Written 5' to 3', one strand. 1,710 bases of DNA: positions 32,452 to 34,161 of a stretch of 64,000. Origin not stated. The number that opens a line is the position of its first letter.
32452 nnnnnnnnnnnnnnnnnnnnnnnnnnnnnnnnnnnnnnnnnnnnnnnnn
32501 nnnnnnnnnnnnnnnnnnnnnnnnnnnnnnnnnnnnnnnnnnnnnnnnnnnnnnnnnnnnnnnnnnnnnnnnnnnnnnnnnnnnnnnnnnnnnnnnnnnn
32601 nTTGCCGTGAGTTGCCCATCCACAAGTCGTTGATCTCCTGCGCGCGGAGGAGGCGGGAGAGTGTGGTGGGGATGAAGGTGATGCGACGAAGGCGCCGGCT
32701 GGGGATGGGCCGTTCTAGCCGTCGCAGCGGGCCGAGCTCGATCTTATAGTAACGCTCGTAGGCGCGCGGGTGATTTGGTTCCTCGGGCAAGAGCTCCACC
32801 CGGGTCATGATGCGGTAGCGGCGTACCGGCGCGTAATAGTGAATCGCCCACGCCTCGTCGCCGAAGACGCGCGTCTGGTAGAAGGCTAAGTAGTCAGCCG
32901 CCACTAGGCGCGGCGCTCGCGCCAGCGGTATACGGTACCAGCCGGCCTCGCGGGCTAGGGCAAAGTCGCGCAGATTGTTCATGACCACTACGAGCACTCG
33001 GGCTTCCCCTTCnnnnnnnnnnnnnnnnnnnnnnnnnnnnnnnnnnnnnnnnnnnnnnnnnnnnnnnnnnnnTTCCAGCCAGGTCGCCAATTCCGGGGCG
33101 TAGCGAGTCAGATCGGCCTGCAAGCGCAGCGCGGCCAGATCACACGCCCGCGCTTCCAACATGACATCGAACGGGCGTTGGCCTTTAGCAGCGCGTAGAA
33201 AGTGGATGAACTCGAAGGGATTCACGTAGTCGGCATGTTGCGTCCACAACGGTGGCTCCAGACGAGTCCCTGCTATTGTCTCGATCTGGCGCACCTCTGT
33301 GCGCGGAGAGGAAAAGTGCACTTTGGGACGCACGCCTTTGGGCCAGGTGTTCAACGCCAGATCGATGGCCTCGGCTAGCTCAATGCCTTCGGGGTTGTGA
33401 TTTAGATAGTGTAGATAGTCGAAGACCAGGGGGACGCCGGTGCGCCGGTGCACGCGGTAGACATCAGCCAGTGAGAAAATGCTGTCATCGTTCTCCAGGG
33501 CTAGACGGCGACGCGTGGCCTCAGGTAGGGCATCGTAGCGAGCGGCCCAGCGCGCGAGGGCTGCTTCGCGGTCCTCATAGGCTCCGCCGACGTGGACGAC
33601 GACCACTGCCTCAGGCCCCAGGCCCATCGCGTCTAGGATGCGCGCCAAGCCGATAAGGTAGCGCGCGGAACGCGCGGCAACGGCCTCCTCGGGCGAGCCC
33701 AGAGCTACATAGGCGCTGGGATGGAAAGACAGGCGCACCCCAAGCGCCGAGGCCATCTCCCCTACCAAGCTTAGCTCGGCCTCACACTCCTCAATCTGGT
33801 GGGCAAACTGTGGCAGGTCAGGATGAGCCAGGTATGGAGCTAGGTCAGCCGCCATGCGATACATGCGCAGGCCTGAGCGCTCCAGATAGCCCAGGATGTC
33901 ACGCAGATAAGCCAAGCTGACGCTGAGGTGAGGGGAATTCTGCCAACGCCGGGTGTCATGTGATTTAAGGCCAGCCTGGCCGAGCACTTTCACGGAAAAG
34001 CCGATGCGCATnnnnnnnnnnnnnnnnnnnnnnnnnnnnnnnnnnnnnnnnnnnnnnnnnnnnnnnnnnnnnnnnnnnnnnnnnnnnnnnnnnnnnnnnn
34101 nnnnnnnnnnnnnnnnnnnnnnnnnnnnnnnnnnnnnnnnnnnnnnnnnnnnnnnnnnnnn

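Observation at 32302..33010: UvsE fused to a putative modified-base reader and a catalytically dead Vsr/DUF559-like nuclease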

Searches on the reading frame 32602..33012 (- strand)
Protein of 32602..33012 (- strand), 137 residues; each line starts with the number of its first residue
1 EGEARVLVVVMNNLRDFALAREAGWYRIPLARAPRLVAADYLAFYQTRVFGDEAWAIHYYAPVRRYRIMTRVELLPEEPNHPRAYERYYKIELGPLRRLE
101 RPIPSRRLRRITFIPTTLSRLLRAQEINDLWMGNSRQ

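Call 42: search_protein_representatives(protein=window:32602-33012:-)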
Query: 137 residues. Proteins with E-value up to 0.001 (for the whole library): 766; up to 1e-10: 485; up to 1e-30: 64. The best 150 are listed.
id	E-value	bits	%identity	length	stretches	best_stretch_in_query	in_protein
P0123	7.2e-75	265.9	89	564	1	1-136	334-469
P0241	2.7e-55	202.6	69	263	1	3-133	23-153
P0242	8.4e-54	197.7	41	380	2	5-131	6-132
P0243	7.1e-53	194.7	70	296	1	2-132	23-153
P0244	1.7e-51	190.3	62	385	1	3-135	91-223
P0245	2.2e-50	186.7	63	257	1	4-134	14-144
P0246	1.1e-49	184.4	64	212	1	3-134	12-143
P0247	4.8e-49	182.3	71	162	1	3-121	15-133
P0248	6.4e-49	181.9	67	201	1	3-135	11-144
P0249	2.6e-48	180.0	66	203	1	3-128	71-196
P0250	3.7e-47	176.2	62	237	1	5-137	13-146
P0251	4.5e-45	169.5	62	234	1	5-133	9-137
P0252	3.6e-44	166.6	61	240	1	3-136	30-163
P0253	3.8e-44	166.5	60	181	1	3-133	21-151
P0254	7.6e-44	165.5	58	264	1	1-133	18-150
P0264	1.6e-41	158.0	60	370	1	3-132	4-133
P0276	3.1e-37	144.1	55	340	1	5-132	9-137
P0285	6.2e-35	136.6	51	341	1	3-134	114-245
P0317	1.7e-29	119.0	45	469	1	6-131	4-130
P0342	8.5e-27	110.3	48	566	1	5-135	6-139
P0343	1.2e-26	109.8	49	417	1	3-131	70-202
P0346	1.9e-26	109.2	45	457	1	4-134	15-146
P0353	7.1e-26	107.3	42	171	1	3-134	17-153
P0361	6.2e-25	104.3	41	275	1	7-134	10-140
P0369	2.0e-24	102.6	41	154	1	5-132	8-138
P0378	1.7e-23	99.6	46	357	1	4-131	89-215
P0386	3.6e-23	98.5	41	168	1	7-132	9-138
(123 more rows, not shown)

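Call 43: search_protein_families(library=pfam, proteins=[P0242, P0244, P0264, P0276, P0285, P0317, P0342, P0343, P0346, P0378], max_evalue=0.01)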
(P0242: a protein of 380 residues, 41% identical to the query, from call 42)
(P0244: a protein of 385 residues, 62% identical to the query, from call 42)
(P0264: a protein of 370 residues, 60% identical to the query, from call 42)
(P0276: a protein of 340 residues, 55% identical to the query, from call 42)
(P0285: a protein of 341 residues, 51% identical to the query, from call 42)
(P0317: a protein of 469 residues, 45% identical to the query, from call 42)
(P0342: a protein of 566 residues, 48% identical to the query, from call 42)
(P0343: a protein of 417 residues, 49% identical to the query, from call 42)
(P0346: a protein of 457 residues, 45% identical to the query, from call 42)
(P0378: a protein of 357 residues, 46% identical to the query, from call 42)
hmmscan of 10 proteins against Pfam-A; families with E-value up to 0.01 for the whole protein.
P0242 (380 aa): 0 families

P0244 (385 aa): 1 family
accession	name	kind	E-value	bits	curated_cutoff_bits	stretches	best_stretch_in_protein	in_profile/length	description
PF04480.18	DUF559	-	0.0011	19.2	20.6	1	290-370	31-106/109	Protein of unknown function (DUF559)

P0264 (370 aa): 1 family
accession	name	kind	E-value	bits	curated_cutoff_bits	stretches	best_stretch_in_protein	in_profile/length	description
PF12686.12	DUF3800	-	1.5e-06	29.4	21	1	170-343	1-148/149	Protein of unknown function (DUF3800)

P0276 (340 aa): 0 families

P0285 (341 aa): 0 families

P0317 (469 aa): 7 families
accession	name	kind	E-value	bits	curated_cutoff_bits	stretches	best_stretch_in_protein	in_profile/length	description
PF04002.20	RadC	-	2e-46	157.3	22.1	1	350-467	3-120/121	RadC-like JAB domain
PF04480.18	DUF559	-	3.6e-11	43.3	20.6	1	132-231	14-107/109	Protein of unknown function (DUF559)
PF20582.4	UPF0758_N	-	7.6e-11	42.4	27.1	1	247-318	5-75/77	UPF0758 N-terminal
PF18741.7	MTES_1575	-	1.3e-10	41.6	38.2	1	152-231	12-95/96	REase_MTES_1575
PF14464.11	Prok-JAB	-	0.00011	22.5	25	1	360-443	11-95/114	Prokaryotic homologs of the JAB domain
PF12826.13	HHH_2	-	0.0011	19.5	27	1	284-317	13-46/64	Helix-hairpin-helix motif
PF14520.12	HHH_5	-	0.0014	19.5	27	1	285-316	13-45/57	Helix-hairpin-helix domain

P0342 (566 aa): 9 families
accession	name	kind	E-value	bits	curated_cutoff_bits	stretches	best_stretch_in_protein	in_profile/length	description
PF08241.18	Methyltransf_11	-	3.8e-19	69.5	21.2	1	355-452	1-94/95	Methyltransferase domain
PF13649.12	Methyltransf_25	-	5.7e-16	59.4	27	1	354-449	1-97/97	Methyltransferase domain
PF13489.12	Methyltransf_23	-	2.9e-12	47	27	1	348-469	20-130/164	Methyltransferase domain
PF08242.18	Methyltransf_12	-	7.3e-12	46.3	30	1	355-451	1-98/98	Methyltransferase domain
PF13847.12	Methyltransf_31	-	2.8e-11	43.8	27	1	353-467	6-118/145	Methyltransferase domain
PF01209.24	Ubie_methyltran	-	9.1e-08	32.2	20.1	1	351-465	48-163/233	ubiE/COQ5 methyltransferase family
PF04480.18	DUF559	-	5.3e-06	26.7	20.6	1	166-227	42-98/109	Protein of unknown function (DUF559)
PF18741.7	MTES_1575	-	4.9e-05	23.8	38.2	1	168-221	25-80/96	REase_MTES_1575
PF05148.21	Methyltransf_8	-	0.00016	22.1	27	1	406-469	110-171/219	Hypothetical methyltransferase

P0343 (417 aa): 2 families
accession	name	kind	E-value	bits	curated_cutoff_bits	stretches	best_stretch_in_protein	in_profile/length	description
PF04480.18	DUF559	-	1.1e-09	38.5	20.6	1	205-295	15-99/109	Protein of unknown function (DUF559)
PF18741.7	MTES_1575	-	9.5e-07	29.3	38.2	1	233-290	23-82/96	REase_MTES_1575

P0346 (457 aa): 4 families
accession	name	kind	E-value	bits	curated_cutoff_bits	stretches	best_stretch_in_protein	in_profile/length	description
PF18741.7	MTES_1575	-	3.1e-11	43.6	38.2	1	175-242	24-93/96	REase_MTES_1575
PF04480.18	DUF559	-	6.3e-09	36.1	20.6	1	148-244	17-107/109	Protein of unknown function (DUF559)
PF13646.12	HEAT_2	-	9.5e-09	35.9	27.7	2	367-453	2-88/88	HEAT repeats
PF03130.22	HEAT_PBS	-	0.0092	16.9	20.9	0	349-374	2-26/27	PBS lyase HEAT-like repeat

P0378 (357 aa): 2 families
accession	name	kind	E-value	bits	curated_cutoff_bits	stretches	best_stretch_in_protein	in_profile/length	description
PF04480.18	DUF559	-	1.6e-09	38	20.6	1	220-317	17-107/109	Protein of unknown function (DUF559)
PF18741.7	MTES_1575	-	5.5e-08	33.2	38.2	1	225-301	6-80/96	REase_MTES_1575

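Call 59: list_cluster_members(proteins=[P0317, P0342, P0346, P0264, P0242, P0244, P0369, P0386, P0361, P0353])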
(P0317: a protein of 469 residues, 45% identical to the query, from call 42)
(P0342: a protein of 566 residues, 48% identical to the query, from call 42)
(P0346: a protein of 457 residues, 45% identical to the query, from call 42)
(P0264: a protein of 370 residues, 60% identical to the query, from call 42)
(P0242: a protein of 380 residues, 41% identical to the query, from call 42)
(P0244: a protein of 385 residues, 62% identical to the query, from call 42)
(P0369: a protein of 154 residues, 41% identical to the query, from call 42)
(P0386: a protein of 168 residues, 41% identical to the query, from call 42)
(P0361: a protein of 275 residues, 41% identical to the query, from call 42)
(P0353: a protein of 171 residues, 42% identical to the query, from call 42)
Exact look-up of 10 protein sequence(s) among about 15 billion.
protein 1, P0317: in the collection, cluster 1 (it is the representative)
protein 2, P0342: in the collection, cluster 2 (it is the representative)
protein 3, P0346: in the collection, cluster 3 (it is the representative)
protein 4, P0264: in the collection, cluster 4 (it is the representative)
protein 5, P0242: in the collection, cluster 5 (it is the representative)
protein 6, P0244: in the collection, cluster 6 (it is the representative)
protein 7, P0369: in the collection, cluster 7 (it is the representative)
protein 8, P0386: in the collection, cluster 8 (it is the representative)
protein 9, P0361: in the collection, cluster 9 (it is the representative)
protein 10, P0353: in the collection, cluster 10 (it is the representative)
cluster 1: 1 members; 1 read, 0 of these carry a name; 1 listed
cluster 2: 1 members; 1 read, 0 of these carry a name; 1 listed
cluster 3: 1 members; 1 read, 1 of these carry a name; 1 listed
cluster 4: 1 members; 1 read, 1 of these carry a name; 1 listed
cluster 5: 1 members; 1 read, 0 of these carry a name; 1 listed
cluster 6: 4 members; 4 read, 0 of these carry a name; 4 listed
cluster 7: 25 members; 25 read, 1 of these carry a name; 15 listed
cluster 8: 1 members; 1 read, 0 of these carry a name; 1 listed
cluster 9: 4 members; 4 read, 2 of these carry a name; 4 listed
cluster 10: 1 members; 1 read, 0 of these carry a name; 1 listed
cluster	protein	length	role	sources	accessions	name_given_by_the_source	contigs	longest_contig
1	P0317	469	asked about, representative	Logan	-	-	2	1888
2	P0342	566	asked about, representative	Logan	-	-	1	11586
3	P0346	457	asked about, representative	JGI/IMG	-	very-short-patch-repair endonuclease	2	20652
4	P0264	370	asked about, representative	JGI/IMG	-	hypothetical protein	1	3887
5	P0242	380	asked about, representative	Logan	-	-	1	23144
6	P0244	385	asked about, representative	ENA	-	-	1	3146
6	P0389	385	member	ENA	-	-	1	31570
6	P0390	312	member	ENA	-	-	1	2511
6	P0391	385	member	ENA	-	-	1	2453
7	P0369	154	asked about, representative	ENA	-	-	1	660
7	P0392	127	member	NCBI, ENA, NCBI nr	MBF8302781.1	MAG: hypothetical protein HW396_1062 [Candidatus Dadabacteria bacterium] | hypothetical protein [Candidatus Dadabacteria bacterium]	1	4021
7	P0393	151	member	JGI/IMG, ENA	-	-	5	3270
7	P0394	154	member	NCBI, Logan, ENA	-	-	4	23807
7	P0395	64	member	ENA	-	-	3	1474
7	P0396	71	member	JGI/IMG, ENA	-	-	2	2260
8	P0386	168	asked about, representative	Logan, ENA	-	-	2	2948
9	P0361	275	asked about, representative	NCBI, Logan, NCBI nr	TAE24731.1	MAG: DUF559 domain-containing protein [Candidatus Kapaibacterium sp.] | MAG: DUF559 domain-containing protein [Candidatus Kapabacteria bacterium]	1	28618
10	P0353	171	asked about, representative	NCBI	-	-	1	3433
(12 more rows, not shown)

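Call 60: find_encoding_contigs(protein=P0361, flank=4000, max_places=2)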
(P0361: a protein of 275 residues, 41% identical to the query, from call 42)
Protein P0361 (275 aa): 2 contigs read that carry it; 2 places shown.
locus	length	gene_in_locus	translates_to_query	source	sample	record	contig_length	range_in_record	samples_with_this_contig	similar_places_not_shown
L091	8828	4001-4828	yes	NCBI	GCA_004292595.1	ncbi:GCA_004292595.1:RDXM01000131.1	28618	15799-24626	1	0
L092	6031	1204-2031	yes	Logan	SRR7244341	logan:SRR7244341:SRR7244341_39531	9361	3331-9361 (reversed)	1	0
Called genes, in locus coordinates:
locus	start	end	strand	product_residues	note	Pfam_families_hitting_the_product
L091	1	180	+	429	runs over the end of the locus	PF01266:DAO (faint), PF07992:Pyr_redox_2, PF00070:Pyr_redox (weak), PF22366:NDH2_C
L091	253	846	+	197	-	-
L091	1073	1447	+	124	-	PF00027:cNMP_binding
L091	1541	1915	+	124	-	PF00027:cNMP_binding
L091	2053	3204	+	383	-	PF02746:MR_MLE_N, PF13378:MR_MLE_C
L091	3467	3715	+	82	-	PF07929:PRiA4_ORF3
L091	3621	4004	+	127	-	PF07929:PRiA4_ORF3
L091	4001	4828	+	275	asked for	PF04480:DUF559, PF18741:MTES_1575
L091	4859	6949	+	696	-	PF03235:GmrSD_N, PF07510:GmrSD_C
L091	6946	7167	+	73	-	PF10047:DUF2281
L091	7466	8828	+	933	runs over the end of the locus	PF02574:S-methyl_trans, PF00809:Pterin_bind, PF02607:B12-binding_2, PF02310:B12-binding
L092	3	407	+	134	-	?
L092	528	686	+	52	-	-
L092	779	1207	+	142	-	PF07929:PRiA4_ORF3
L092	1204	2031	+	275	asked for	PF04480:DUF559, PF18741:MTES_1575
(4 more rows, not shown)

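Call 61: find_encoding_contigs(protein=P0394, flank=4000, max_places=2)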
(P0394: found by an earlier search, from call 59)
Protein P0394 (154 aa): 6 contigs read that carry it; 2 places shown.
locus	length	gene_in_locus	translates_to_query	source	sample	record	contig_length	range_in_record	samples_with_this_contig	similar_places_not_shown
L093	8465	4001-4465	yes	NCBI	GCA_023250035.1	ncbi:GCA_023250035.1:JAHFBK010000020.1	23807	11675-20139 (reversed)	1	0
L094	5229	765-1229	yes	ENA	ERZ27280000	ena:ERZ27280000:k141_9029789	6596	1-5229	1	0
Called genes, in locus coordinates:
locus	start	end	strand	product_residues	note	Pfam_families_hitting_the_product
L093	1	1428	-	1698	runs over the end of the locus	?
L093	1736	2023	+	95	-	-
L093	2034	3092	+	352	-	-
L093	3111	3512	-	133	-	-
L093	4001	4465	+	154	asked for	-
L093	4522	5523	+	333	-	PF00578:AhpC-TSA, PF08534:Redoxin, PF13905:Thioredoxin_8, PF17991:Thioredoxin_10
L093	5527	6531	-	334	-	-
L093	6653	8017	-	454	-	PF00072:Response_reg, PF00158:Sigma54_activat, PF14532:Sigma54_activ_2, PF25601:AAA_lid_14, PF02954:HTH_8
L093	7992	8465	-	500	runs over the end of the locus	PF00672:HAMP (faint), PF00512:HisKA, PF02518:HATPase_c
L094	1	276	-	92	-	?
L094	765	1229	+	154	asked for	-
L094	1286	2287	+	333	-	PF00578:AhpC-TSA, PF08534:Redoxin, PF13905:Thioredoxin_8, PF17991:Thioredoxin_10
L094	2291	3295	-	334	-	-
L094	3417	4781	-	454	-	PF00072:Response_reg, PF00158:Sigma54_activat, PF14532:Sigma54_activ_2, PF25601:AAA_lid_14, PF02954:HTH_8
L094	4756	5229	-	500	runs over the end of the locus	PF00672:HAMP (faint), PF00512:HisKA, PF02518:HATPase_c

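Call 62: find_encoding_contigs(protein=P0346, flank=5000, max_places=1)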
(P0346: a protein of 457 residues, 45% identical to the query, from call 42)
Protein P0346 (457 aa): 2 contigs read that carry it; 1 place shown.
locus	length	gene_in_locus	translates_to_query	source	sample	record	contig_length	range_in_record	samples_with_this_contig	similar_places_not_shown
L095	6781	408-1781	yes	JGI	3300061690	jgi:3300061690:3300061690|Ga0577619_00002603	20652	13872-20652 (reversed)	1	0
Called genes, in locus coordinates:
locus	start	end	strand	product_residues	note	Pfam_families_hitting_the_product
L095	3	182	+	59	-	?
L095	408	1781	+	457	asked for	PF04480:DUF559, PF18741:MTES_1575, PF13646:HEAT_2 (faint)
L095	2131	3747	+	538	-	-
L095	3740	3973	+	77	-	PF00550:PP-binding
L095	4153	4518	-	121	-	-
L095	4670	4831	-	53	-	-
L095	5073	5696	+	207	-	PF09998:DUF2239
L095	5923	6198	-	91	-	PF04255:DUF433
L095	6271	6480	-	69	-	-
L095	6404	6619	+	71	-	-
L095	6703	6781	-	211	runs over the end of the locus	PF04264:YceI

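Call 63: find_encoding_contigs(protein=P0242, flank=5000, max_places=1)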
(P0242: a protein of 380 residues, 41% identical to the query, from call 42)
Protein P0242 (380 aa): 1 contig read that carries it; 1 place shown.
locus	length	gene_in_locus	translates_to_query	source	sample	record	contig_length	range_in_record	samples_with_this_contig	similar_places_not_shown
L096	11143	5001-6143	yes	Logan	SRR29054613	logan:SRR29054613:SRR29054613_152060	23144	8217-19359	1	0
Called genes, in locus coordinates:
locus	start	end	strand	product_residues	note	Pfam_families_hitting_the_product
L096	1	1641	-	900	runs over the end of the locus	PF02384:N6_Mtase (faint), PF07669:Eco57I, PF12950:TaqI_C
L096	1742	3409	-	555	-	-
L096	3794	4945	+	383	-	PF00583:Acetyltransf_1 (faint), PF13527:Acetyltransf_9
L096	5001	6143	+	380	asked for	-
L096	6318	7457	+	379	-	PF00701:DHDPS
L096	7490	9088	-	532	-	PF01019:G_glu_transpept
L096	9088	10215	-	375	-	PF05343:Peptidase_M42, PF04389:Peptidase_M28 (faint)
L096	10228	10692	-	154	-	PF01713:Smr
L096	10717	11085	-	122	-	PF13380:CoA_binding_2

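Call 64: find_encoding_contigs(protein=P0389, flank=5000, max_places=1)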
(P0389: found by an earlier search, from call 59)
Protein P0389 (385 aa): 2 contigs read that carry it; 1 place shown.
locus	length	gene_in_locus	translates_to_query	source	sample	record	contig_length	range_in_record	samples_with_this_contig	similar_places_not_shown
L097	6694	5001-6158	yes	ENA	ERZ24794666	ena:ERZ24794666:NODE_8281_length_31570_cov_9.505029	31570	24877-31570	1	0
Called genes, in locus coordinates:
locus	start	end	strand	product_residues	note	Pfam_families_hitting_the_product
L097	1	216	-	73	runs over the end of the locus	-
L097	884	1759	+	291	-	PF03851:UvdE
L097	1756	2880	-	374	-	PF04932:Wzy_C, PF13374:TPR_10 (faint), PF13428:TPR_14 (faint), PF13176:TPR_7 (faint), PF13424:TPR_12 (faint), PF14559:TPR_19 (weak), PF13414:TPR_11 (weak), PF14559:TPR_19, +4 more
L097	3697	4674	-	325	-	PF00480:ROK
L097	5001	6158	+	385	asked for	-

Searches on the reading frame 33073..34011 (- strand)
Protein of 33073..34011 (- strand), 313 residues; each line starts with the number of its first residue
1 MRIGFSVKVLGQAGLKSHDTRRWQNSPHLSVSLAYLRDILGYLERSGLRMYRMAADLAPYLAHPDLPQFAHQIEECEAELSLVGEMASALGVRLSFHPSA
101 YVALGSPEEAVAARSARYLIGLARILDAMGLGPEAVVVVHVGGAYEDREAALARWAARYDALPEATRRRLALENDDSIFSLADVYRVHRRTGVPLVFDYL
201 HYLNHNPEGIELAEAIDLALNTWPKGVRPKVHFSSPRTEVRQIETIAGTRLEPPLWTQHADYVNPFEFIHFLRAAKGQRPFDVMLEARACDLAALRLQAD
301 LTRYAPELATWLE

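Call 33: search_solved_structures(query=window:33073-34011:-, max_evalue=0.001, show_alignments=3)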
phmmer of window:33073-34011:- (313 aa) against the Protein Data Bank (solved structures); distinct sequences matched with E-value up to 0.001: 5.
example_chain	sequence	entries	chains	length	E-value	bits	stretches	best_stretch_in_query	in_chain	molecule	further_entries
2j6v_A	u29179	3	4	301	3.1e-30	109.1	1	33-238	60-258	UV ENDONUCLEASE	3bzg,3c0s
3c0l_A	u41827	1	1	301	1.2e-29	107.2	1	33-238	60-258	UV endonuclease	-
3c0q_A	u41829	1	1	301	2.4e-29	106.3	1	33-238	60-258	UV endonuclease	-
3bzj_A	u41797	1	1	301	3.4e-29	105.7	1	33-238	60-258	UV endonuclease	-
3tc3_A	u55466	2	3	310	6.5e-26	95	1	31-236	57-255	UV damage endonuclease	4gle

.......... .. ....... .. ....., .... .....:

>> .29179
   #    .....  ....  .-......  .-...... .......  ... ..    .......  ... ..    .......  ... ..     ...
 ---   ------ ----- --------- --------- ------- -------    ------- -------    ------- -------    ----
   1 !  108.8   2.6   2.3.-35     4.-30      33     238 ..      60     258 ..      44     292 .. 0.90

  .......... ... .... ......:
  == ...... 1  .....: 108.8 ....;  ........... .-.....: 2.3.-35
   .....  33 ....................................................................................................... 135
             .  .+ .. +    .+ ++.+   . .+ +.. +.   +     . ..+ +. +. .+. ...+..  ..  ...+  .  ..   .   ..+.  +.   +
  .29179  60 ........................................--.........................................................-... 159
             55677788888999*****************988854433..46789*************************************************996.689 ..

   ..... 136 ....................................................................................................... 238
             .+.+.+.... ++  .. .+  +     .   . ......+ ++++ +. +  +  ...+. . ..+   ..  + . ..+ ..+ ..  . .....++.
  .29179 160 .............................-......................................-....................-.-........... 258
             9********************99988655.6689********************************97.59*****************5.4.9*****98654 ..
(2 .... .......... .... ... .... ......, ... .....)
